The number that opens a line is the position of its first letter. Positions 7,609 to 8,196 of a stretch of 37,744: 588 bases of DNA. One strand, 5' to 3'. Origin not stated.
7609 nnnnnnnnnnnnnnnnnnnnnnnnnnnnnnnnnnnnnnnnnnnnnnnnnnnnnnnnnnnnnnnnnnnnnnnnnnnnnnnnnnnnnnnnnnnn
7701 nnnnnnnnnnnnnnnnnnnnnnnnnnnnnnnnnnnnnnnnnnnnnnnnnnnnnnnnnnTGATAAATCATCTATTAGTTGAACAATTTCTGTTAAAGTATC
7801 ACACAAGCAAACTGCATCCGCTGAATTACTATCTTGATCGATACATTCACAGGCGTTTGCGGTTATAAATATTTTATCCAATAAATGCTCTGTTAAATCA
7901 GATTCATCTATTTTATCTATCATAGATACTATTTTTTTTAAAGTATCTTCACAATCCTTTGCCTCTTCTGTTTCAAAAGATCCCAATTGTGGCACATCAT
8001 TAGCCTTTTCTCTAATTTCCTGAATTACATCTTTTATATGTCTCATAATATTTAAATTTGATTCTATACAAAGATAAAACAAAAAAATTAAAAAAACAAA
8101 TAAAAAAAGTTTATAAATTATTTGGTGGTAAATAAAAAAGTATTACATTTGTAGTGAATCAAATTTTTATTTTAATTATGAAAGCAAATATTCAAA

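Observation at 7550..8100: Acidic 96-aa protein plus small HTH in an acr-aca-like two-gene operon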

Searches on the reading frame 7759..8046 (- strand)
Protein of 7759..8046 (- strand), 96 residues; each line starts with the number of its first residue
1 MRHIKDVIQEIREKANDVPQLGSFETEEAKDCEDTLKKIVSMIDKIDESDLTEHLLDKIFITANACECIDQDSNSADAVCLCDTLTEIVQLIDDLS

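Call 6: search_protein_families(library=pfam, proteins=[window:7759-8046:-], max_evalue=0.1)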
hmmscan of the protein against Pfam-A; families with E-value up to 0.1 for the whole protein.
window:7759-8046:- (96 aa): 2 families
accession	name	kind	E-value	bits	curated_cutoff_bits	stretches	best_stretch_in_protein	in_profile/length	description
PF14071.11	YlbD_coat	-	0.061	14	27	1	14-56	47-89/126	Putative coat protein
PF02686.20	GatC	-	0.075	13.7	23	0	25-52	2-29/66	Glu-tRNAGln amidotransferase C subunit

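Call 7: search_protein_families(library=phrogs, proteins=[window:7759-8046:-], max_evalue=0.1)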
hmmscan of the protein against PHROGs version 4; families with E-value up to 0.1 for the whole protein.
window:7759-8046:- (96 aa): 1 family
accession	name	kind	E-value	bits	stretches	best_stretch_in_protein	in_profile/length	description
phrog_4355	-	unknown function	0.1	13.8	0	17-74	56-110/143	-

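Call 10: find_homologous_proteins(query=window:7759-8046:-, max_evalue=0.01)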
Query window:7759-8046:- (96 aa): 1 proteins with E <= 0.01 among 1 candidates.
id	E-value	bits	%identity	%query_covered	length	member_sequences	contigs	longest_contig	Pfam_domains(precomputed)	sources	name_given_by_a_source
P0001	2.6e-53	195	100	100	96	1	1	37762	-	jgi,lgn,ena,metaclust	metaclust:\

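Call 20: search_dna_similar(query=window:7759-8046:-, collection=phages, mode=protein, max_evalue=10)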
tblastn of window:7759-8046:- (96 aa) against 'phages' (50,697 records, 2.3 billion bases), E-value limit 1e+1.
Records with a match: 4; places in all: 4; records where one place covers at least 80% of the query: 0.
Best place of each record, by identity: <60% 4.
By first word of the organism name: Xanthomonas 2; Erwinia 1; Bacteriophage 1.
By host as written in the record: Erwinia sp. YA1 1; Xanthomonas sp. Q 1; Xanthomonas hortorum pv. vitians CFBP8640 1; - 1.
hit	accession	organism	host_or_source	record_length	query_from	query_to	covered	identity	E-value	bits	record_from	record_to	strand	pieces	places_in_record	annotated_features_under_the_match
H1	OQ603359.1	Erwinia phage Ep032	Erwinia sp. YA1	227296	34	62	30%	48.3%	8e-1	34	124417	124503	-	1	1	record has no annotation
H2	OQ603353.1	Xanthomonas phage Ep026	Xanthomonas sp. Q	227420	34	62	30%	48.3%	8e-1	34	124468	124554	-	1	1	record has no annotation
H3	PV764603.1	Xanthomonas phage PhiXhv-16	Xanthomonas hortorum pv. vitians ...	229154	34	62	30%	48.3%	8e-1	34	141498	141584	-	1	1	helicase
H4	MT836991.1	Bacteriophage sp.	human fecal samples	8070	12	45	35%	35.3%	4e+0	32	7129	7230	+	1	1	record has no annotation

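Call 31: predict_structure(protein=window:7759-8046:-)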
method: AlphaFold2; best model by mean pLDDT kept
length: 96 residues; sequences in the alignment: 1
mean_pLDDT: 68.9   pTM: 0.52
mean pLDDT of the five models: 68.9, 67.9, 65.8, 61.8, 60.8
residues with pLDDT >= 90: 0; 70-90: 49; 50-70: 45; < 50: 2
segments of 3 or more residues with pLDDT < 50: none
pLDDT, mean of each block of 10 residues (from residue 1): 66 65 68 79 76 71 59 58 76 73
secondary structure, 60 per line:
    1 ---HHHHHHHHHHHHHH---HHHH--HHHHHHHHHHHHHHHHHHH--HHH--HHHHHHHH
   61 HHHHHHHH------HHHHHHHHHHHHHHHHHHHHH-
elements in order: H4-17 H21-24 H27-45 H53-68 H75-95

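Call 34: search_protein_representatives(protein=window:7759-8046:-)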
Query: 96 residues. Proteins with E-value up to 0.001 (for the whole library): 1; up to 1e-10: 1; up to 1e-30: 1. The best 1 are listed.
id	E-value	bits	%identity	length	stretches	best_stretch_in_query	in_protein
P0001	8.3e-54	195.4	100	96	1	1-96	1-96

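Call 35: fold_search(model_id=the predicted structure, library=pdb)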
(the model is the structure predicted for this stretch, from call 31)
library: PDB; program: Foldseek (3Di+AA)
matches with E <= 10: 213; with E <= 0.001: 0
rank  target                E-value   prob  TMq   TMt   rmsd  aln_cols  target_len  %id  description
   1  7tcd                  5.3e-01  0.89  0.57  0.17   5.5        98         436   15  LOV2-DARPIN fusion: D13 (released 2023-07-05)
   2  7dgw                  6.9e-01  0.90  0.56  0.57   4.4        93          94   11  De novo designed protein H4A2S (released 2021-11-24)
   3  8dt0_A                8.5e-01  0.30  0.40  0.29  15.2       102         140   12  Scaffolding protein functional sites using deep learning (released 2022-08-10)
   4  8dt0_B                1.0e+00  0.28  0.41  0.30  15.5       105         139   10  Scaffolding protein functional sites using deep learning (released 2022-08-10)
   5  4fzo_A                1.5e+00  0.41  0.42  0.47   3.9        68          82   20  Crystal Structure of the apo-form uranyl binding protein (released 2013-12-11)
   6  8tn1_A                1.5e+00  0.21  0.38  0.26  15.2        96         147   14  De novo designed protein binds poly ADP ribose polymerase inhibitors (PARPi) - apo (released 2024-04-24)
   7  4h6h_A                1.6e+00  0.57  0.47  0.55   9.9        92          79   12  Crystal Structure of Staphylococcal Complement Inhibitor SCIN-B(4-85) (released 2012-12-19)
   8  4h6h_B                1.6e+00  0.57  0.47  0.55   9.9        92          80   12  Crystal Structure of Staphylococcal Complement Inhibitor SCIN-B(4-85) (released 2012-12-19)
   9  9k8d_B                1.7e+00  0.30  0.40  0.43   8.2        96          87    7  Cryo-EM structure of C3 symmetric interface of designed zinc-induced tetrahedron Cage-t32-Zn1-HEHE-34 (released 2025-10-29)
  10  7wld_S                1.8e+00  0.47  0.46  0.11   3.3        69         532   13  Cryo-EM structure of the human glycosylphosphatidylinositol transamidase complex at 2.53 Angstrom resolution (released 2022-04-27)
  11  2win_M                1.8e+00  0.44  0.41  0.46   5.8        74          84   15  C3 convertase (C3bBb) stabilized by SCIN (released 2009-06-09)
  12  9k8d_A                1.8e+00  0.23  0.37  0.41   7.8        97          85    9  Cryo-EM structure of C3 symmetric interface of designed zinc-induced tetrahedron Cage-t32-Zn1-HEHE-34 (released 2025-10-29)
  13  2wl8_B                2.1e+00  0.20  0.42  0.39  14.2       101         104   11  X-ray crystal structure of Pex19p (released 2010-06-23)
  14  7l7v_C                2.2e+00  0.25  0.46  0.43   5.0       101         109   13  Crystal structure of Arabidopsis NRG1.1 CC-R domain K94E/K96E/R99E/K100E/R103E/K106E/K110E mutant (released 2021-06-16)
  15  7l7v_F                2.2e+00  0.20  0.41  0.36   5.7       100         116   18  Crystal structure of Arabidopsis NRG1.1 CC-R domain K94E/K96E/R99E/K100E/R103E/K106E/K110E mutant (released 2021-06-16)
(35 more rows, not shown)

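Call 46: search_solved_structures(query=window:7759-8046:-, max_evalue=10)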
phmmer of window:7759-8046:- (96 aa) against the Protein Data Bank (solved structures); distinct sequences matched with E-value up to 10: 5.
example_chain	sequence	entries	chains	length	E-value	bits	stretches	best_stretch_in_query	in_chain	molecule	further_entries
4nok_A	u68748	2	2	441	0.41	14.3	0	10-66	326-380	Legumain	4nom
4nol_A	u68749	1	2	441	0.41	14.3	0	10-66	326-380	Legumain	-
6ekg_Y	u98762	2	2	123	0.43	14.2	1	46-86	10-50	Chemotaxis protein CheY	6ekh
7m2w_U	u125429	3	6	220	0.59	13.8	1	6-58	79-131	Spindle pole body component 110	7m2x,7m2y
7od9_B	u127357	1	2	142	0.71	13.6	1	46-86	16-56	Response regulator receiver protein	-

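Call 51: search_protein_families(library=ncbifam, proteins=[window:7759-8046:-], max_evalue=1)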
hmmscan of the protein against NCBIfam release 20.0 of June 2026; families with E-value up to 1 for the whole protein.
window:7759-8046:- (96 aa): 1 family
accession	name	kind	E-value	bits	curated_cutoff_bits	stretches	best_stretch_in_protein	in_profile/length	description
TIGR00415.1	serS_MJ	equivalog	0.053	11.9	489.55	1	4-64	99-158/518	serine--tRNA ligase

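Call 52: search_protein_families(library=padloc, proteins=[window:7759-8046:-], max_evalue=1)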
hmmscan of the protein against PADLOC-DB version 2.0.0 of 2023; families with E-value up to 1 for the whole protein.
window:7759-8046:- (96 aa): 1 family
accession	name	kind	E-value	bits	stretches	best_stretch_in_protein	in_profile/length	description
PDLC02889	DpdH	-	0.023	12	1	69-92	205-228/347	DpdH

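Call 70: find_encoding_contigs(protein=P0001, flank=3000, max_places=6)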
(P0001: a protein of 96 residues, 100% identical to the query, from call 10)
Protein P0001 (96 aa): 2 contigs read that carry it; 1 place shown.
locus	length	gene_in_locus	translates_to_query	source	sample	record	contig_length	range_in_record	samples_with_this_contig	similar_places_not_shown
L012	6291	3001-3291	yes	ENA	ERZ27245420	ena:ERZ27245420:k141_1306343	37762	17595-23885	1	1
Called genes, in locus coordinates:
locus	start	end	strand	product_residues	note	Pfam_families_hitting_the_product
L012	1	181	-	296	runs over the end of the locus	-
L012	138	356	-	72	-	-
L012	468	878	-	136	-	PF05766:NinG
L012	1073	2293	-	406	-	PF12684:DUF3799 (faint)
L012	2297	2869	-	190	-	-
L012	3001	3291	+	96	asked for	-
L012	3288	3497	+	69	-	-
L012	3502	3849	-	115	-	-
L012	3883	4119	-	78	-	-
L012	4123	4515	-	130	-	PF13539:Peptidase_M15_4 (weak)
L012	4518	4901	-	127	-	-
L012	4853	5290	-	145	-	-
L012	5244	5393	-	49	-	-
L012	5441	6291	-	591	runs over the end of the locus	-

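Call 75: fold_search(model_id=the predicted structure, library=viral)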
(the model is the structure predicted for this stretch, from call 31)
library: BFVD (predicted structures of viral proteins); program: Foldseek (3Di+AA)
matches with E <= 10: 277; with E <= 0.001: 0
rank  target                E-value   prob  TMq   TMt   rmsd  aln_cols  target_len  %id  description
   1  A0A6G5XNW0            2.6e-01  0.99  0.66  0.67   3.3        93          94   15  (no name in the UniProt tables at hand)
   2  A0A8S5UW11            4.4e-01  0.33  0.36  0.04  18.5       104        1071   18  Uncharacterized protein [Siphoviridae sp. ctgaU3]
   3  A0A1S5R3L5            4.9e-01  0.41  0.36  0.27   9.0        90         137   10  Uncharacterized protein [Pseudomonas phage pf16]
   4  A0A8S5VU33            6.7e-01  0.66  0.50  0.45   5.4       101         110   11  Uncharacterized protein [Ackermannviridae sp.]
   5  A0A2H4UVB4            9.3e-01  0.51  0.49  0.33   5.7       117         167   12  Uncharacterized protein [Bodo saltans virus]
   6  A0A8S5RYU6            9.3e-01  0.16  0.30  0.26  10.2       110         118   11  Uncharacterized protein [Myoviridae sp. ctNQV2]
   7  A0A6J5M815            9.3e-01  0.14  0.28  0.25  14.9       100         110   16  Uncharacterized protein [uncultured Caudovirales phage]
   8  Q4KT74                9.3e-01  0.13  0.28  0.08  20.8        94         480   15  ORF-6 peptide [Chrysodeixis chalcites nucleopolyhedrovirus]
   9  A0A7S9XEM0            1.1e+00  0.15  0.31  0.16  14.6        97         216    6  (no name in the UniProt tables at hand)
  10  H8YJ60                1.3e+00  0.33  0.42  0.37   7.4       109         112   14  (no name in the UniProt tables at hand)
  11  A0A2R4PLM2            1.3e+00  0.10  0.25  0.14  10.6       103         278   10  (no name in the UniProt tables at hand)
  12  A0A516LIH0            1.4e+00  0.38  0.48  0.30   5.9       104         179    9  (no name in the UniProt tables at hand)
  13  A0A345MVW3            1.5e+00  0.44  0.49  0.14   8.7        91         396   10  (no name in the UniProt tables at hand)
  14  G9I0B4                1.5e+00  0.08  0.23  0.07  16.8       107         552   13  Uncharacterized protein [Helicoverpa zea nudivirus 2]
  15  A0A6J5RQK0            1.6e+00  0.13  0.28  0.27  14.1        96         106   11  Uncharacterized protein [uncultured Caudovirales phage]
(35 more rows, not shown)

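Call 90: find_related_loci(query=window:7759-8046:-, collection=viral_contigs, flank=3000)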
Query window:7759-8046:- (96 aa) in viral_contigs; peptide patterns used: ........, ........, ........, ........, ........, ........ (x = any residue, [..] = any of these).
17 stretches matched a pattern, but none encodes a relative of the query by tblastn (E <= 1e-3).
